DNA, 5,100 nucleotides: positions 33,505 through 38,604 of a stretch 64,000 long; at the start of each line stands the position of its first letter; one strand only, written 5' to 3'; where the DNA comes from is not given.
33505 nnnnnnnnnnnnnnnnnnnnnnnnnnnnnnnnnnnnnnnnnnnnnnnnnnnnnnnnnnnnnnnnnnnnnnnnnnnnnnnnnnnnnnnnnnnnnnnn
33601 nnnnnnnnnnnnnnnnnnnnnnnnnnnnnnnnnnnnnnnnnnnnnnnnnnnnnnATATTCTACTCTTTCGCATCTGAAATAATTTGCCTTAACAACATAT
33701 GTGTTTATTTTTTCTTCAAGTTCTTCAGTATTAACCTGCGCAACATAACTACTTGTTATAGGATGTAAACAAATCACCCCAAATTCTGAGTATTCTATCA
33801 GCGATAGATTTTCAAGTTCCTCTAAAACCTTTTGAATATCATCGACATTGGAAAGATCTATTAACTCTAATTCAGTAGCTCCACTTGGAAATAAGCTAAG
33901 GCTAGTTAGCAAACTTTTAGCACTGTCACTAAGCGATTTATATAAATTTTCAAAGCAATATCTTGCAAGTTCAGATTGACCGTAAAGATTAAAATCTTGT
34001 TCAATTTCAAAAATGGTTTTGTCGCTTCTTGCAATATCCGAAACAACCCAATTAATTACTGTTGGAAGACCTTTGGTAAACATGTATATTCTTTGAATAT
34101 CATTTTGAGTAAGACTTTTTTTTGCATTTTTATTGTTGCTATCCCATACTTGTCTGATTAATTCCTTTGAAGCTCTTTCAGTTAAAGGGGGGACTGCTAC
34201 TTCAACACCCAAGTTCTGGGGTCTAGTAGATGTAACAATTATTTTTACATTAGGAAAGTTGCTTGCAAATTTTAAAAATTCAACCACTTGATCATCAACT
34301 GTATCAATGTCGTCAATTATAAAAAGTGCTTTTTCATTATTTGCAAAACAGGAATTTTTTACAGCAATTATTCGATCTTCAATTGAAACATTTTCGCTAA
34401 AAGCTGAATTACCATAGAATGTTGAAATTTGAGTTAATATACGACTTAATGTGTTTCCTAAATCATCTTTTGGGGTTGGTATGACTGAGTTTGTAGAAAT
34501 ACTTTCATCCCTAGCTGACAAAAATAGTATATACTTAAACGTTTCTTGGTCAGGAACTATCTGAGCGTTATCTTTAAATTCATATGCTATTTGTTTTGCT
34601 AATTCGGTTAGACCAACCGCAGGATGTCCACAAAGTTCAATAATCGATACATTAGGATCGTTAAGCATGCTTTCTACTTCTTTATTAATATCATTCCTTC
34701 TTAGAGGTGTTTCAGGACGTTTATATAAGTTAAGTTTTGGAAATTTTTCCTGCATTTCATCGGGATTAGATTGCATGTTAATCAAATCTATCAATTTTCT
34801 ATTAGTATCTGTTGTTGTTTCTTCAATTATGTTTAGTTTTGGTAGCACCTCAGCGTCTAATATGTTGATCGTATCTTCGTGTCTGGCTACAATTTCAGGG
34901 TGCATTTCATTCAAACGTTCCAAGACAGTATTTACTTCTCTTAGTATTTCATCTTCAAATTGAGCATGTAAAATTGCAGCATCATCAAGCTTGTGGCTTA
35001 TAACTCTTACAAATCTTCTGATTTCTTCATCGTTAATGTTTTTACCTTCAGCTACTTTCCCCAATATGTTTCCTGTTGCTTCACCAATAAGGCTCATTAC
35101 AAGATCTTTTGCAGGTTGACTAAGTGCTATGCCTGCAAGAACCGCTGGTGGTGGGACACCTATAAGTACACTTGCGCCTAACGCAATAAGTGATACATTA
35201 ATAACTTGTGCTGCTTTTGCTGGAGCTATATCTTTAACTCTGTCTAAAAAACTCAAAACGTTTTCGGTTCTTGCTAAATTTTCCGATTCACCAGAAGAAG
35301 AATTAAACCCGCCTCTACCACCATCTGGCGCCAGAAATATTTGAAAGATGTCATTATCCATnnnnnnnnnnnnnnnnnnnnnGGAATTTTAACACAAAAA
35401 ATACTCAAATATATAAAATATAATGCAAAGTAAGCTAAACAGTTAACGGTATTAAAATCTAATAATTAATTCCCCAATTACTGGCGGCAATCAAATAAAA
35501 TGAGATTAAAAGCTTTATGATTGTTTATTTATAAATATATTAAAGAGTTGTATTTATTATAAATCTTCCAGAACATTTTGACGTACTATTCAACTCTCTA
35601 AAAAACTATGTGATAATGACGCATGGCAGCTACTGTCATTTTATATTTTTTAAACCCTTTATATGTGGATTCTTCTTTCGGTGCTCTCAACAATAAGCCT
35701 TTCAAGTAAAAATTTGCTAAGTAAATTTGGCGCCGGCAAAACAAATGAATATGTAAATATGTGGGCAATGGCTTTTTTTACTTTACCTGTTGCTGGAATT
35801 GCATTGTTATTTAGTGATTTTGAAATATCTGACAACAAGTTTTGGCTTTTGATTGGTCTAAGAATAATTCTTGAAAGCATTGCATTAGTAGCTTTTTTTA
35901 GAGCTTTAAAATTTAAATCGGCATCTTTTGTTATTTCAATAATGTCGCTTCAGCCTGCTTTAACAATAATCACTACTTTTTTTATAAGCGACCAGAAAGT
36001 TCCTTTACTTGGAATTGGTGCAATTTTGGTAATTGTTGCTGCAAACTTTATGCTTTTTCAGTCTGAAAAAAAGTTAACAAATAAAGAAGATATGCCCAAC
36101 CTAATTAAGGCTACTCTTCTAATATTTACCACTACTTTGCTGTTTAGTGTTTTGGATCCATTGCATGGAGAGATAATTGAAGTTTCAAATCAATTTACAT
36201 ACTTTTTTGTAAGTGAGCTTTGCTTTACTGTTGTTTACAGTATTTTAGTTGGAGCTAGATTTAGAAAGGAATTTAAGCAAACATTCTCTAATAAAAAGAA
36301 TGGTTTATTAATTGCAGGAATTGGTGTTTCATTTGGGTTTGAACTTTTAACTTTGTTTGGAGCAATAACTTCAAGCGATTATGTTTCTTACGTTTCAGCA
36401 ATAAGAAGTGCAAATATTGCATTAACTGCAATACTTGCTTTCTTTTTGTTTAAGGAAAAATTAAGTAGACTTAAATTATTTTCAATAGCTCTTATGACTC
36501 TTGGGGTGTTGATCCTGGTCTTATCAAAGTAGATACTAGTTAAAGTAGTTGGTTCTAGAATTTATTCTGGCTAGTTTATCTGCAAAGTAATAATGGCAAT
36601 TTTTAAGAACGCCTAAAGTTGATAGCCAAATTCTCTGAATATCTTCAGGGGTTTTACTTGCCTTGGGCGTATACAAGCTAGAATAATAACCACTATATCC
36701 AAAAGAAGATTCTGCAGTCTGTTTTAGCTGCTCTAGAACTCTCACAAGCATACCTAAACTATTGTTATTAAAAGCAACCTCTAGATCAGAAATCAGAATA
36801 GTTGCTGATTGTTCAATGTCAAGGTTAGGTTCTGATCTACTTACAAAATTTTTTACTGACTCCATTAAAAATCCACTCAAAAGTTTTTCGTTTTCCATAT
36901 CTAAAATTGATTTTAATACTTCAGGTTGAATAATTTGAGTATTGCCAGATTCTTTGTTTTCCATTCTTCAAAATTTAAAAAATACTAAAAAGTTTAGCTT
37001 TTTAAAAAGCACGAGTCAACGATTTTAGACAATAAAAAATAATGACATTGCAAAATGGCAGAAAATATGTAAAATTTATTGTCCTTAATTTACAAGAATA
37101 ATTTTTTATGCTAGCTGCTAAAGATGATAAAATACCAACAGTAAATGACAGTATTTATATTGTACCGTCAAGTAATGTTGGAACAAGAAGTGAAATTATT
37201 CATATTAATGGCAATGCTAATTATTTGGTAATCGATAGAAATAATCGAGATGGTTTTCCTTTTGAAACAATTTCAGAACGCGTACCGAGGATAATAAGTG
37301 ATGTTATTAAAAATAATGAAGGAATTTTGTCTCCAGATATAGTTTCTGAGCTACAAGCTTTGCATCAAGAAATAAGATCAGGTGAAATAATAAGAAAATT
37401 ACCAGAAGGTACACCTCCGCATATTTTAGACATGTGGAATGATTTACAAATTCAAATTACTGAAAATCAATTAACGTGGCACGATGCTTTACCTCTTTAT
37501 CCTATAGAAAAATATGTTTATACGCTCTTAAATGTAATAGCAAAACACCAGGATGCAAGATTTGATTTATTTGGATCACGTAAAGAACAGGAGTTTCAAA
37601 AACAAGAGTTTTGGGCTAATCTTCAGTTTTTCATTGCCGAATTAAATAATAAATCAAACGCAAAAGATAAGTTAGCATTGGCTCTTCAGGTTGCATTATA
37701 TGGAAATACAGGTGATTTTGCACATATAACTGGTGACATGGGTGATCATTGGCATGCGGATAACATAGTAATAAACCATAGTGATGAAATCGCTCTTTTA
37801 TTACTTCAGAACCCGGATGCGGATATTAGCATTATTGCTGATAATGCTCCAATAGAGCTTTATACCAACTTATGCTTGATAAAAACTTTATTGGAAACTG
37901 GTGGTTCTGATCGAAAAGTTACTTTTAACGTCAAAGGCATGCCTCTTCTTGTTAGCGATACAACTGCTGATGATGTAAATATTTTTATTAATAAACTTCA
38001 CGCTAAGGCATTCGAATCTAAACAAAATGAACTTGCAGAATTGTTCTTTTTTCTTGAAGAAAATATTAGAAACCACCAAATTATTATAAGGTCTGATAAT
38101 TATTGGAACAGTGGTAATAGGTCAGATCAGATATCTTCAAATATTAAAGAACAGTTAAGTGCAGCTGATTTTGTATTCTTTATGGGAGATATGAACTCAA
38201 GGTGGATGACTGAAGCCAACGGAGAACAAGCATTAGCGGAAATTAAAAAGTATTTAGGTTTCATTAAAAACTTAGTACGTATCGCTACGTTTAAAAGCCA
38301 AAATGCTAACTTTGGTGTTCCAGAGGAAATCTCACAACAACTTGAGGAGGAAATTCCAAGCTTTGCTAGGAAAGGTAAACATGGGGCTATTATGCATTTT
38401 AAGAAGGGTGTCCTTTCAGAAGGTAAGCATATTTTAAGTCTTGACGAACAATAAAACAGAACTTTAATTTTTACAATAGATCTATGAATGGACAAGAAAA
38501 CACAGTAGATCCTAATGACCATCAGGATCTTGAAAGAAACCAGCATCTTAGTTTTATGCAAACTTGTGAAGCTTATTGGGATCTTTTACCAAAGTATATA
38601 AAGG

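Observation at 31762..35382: STAND NB-ARC/TPR protein with a degenerate P-loop and an N-terminal hydrophobic domain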

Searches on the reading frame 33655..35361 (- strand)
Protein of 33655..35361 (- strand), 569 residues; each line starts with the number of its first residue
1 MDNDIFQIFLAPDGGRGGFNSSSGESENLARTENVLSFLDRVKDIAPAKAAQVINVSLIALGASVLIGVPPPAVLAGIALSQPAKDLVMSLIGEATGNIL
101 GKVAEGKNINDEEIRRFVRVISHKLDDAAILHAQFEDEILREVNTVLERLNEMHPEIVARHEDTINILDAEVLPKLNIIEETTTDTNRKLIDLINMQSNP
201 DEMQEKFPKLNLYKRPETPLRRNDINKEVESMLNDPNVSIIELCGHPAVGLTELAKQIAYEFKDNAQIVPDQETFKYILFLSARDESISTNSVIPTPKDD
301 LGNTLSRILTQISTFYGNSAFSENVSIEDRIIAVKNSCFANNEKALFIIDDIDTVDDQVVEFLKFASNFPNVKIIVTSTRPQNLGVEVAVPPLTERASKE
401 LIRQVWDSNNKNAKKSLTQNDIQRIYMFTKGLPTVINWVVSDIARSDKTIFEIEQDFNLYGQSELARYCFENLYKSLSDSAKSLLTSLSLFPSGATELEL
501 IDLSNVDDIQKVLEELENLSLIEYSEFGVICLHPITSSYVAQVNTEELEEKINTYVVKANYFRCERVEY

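Call 17: find_homologous_proteins(query=window:33655-35361:-, max_evalue=0.01)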
Query window:33655-35361:-: 8000 candidates shared short words with the query, none scored E <= 0.01.

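Call 37: predict_structure(alignment_id=A4)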
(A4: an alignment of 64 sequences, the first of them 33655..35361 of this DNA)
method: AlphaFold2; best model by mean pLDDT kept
length: 569 residues; sequences in the alignment: 64
mean_pLDDT: 74.3   pTM: 0.63
mean pLDDT of the five models: 74.3, 70.7, 70.7, 70.4, 68.8
residues with pLDDT >= 90: 205; 70-90: 143; 50-70: 116; < 50: 105
segments of 3 or more residues with pLDDT < 50: 1-25, 56-85, 128-134, 179-212
pLDDT, mean of each block of 10 residues (from residue 1): 31 32 48 58 50 50 42 36 47 59 64 64 53 54 66 57 60 56 45 40 40 65 93 96 95 93 88 89 84 72 80 81 87 90 91 92 94 95 96 95 93 90 94 93 90 79 79 93 94 92 94 93 92 90 86 81 73
secondary structure, 60 per line:
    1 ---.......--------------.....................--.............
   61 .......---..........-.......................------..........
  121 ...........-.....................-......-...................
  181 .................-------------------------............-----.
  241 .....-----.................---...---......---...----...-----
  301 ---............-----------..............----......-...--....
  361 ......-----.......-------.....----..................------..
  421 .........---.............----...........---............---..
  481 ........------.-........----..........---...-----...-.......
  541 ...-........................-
elements in order: H4-10 H25-45 H48-67 H71-80 H82-104 H111-131 H133-153 H155-160 H162-197 H223-234 E240-245 H251-267 E277-282 E286-288 E293-295 H304-315 H327-340 E345-350 H357-366 E372-378 E386-390 H395-412 H419-429 H433-445 H450-460 H464-475 H479-488 H497-504 H509-518 E522-524 E530-532 H534-543 H545-568

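Call 40: fold_search(model_id=the predicted structure, library=pdb)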
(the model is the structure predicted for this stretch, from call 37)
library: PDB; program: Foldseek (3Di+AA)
matches with E <= 10: 1405; with E <= 0.001: 259
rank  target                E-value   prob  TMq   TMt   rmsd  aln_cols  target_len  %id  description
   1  2qen                  4.5e-10  1.00  0.41  0.63   4.9       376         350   12  The walker-type atpase paby2304 of pyrococcus abyssi (released 2008-07-01)
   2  9cc8_A                5.5e-10  1.00  0.42  0.30  20.4       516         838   17  Hexameric state of the NRC4 resistosome (released 2024-09-11)
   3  9ria_C                1.1e-09  1.00  0.42  0.30  19.5       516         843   17  Cryo-EM structure of tomato NRC3-AVRcap1b complex (released 2025-07-23)
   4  8bv0_A                1.7e-09  1.00  0.33  0.52  15.2       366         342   18  Binary complex between the NB-ARC domain from the Tomato immune receptor NRC1 and the SPRY domain-containing effector  (released 2022-12-21)
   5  9ria_B                2.5e-09  1.00  0.43  0.30  20.1       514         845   16  Cryo-EM structure of tomato NRC3-AVRcap1b complex (released 2025-07-23)
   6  6j5t_C                2.6e-09  1.00  0.45  0.32  20.1       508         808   15  Reconstitution and structure of a plant NLR resistosome conferring immunity (released 2019-03-20)
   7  7xc2_A                3.3e-09  1.00  0.42  0.29  21.0       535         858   18  Cryo EM structure of oligomeric complex formed by wheat CNL Sr35 and the effector AvrSr35 of the wheat stem rust patho (released 2022-09-21)
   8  9ri9_B                4.8e-09  1.00  0.42  0.28  21.0       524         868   15  Cryo-EM structure of the tomato NRC3 hexameric resistosome (released 2025-07-23)
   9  9ria_A                5.3e-09  1.00  0.45  0.31  18.9       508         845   16  Cryo-EM structure of tomato NRC3-AVRcap1b complex (released 2025-07-23)
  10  8xuq_A                1.2e-08  1.00  0.31  0.21  21.9       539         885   17  Cryo-EM structure of tomato NRC2 tetramer (released 2024-05-22)
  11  6j6i_C                1.7e-08  1.00  0.43  0.32  19.1       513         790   15  Reconstitution and structure of a plant NLR resistosome conferring immunity (released 2019-03-20)
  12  9cc9_G                2.0e-08  1.00  0.44  0.30  21.1       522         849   16  Dodecameric state of the NRC4 resistosome (released 2024-09-11)
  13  8jol_B                2.5e-08  1.00  0.40  0.45  17.0       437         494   15  cryo-EM structure of the CED-4/CED-3 holoenzyme (released 2023-06-28)
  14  7dfv_A                3.2e-08  1.00  0.41  0.45   7.5       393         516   15  Cryo-EM structure of plant NLR RPP1 tetramer core part (released 2020-12-16)
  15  7jlv_A                3.9e-08  1.00  0.44  0.56   4.0       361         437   16  Structure of the activated Roq1 resistosome directly recognizing the pathogen effector XopQ (released 2020-12-02)
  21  8bob_C                8.5e-08  1.00  0.30  0.39  15.7       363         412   14  Structural basis for negative regulation of the maltose system (released 2023-10-18)
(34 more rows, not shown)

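Call 72: search_dna_similar(query=window:33655-35361:-, collection=plasmids, mode=protein, max_evalue=0.001, max_rows=10)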
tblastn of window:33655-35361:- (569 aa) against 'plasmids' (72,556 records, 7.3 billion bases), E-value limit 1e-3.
No match.

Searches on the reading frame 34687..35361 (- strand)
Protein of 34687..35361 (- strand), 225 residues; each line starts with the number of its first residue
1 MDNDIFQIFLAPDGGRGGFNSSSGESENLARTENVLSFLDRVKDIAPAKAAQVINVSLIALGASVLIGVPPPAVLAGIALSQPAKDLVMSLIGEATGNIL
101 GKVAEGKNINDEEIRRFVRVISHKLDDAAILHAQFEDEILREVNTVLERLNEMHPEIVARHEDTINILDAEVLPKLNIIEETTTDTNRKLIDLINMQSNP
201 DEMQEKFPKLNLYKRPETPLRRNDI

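Call 28: search_protein_representatives(alignment_id=A2)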
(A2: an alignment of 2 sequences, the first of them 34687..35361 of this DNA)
Query: 2 sequences, 228 profile positions. Proteins with E-value up to 0.001 (for the whole library): 3; up to 1e-10: 1; up to 1e-30: 1. The best 3 are listed.
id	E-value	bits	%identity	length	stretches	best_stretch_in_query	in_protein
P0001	7.8e-129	444.3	-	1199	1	1-228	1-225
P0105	1.1e-07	48.1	-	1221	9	166-221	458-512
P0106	7.8e-07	45.2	-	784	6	80-114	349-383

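Call 38: search_protein_families(library=ncbifam, proteins=[window:34687-35361:-], max_evalue=1)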
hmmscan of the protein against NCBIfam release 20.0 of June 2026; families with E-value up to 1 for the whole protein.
window:34687-35361:- (225 aa): 1 family
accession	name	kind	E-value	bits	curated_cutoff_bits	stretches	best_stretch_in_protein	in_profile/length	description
TIGR02615.1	spoVE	exception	0.11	11.9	448.8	1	31-99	201-268/354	stage V sporulation protein E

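Call 46: search_protein_families(library=pfam, proteins=[window:34687-35361:-], max_evalue=10)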
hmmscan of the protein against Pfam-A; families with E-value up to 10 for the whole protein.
window:34687-35361:- (225 aa): 1 family
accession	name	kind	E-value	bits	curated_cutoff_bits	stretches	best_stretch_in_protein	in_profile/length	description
PF14005.11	YpjP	-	0.088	13.3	27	1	133-203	32-88/134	YpjP-like protein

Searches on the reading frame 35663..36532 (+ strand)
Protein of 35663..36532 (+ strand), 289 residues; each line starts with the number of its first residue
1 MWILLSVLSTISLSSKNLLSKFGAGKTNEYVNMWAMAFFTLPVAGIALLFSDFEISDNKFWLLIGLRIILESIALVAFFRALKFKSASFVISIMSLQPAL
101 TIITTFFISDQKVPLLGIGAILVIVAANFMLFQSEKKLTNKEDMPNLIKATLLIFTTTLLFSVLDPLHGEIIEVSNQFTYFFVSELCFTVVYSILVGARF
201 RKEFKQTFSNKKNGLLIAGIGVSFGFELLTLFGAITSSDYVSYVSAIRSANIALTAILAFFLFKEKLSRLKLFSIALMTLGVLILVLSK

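Call 15: search_protein_families(library=pfam, proteins=[window:35663-36532:+], max_evalue=0.01)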
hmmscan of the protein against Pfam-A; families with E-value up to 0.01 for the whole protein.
window:35663-36532:+ (289 aa): 3 families
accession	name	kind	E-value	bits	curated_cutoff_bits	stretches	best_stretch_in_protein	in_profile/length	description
PF00892.27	EamA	-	1.7e-13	51.4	28.2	2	2-131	3-133/135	EamA-like transporter family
PF16913.11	PUNUT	-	8e-05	22.5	30.6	1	192-288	52-147/321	Purine nucleobase transmembrane transport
PF11085.13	YqhR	-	0.0036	17.7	27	1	87-206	38-156/165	Conserved membrane protein YqhR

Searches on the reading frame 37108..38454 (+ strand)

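Call 15: search_protein_families(library=pfam, proteins=[window:37108-38454:+], max_evalue=0.01)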
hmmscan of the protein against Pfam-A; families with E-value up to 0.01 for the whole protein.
window:37108-38454:+ (448 aa): 1 family
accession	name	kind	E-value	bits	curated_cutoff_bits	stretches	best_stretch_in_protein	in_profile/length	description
PF01937.24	ARMT1-like_dom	-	3.8e-33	115.5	25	1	54-374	1-283/311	Damage-control phosphatase ARMT1-like domain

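Call 66: search_protein_families(library=padloc, proteins=[window:37108-38454:+], max_evalue=0.001)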
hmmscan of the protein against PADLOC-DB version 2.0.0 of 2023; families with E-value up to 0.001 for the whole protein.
window:37108-38454:+ (448 aa): 0 families
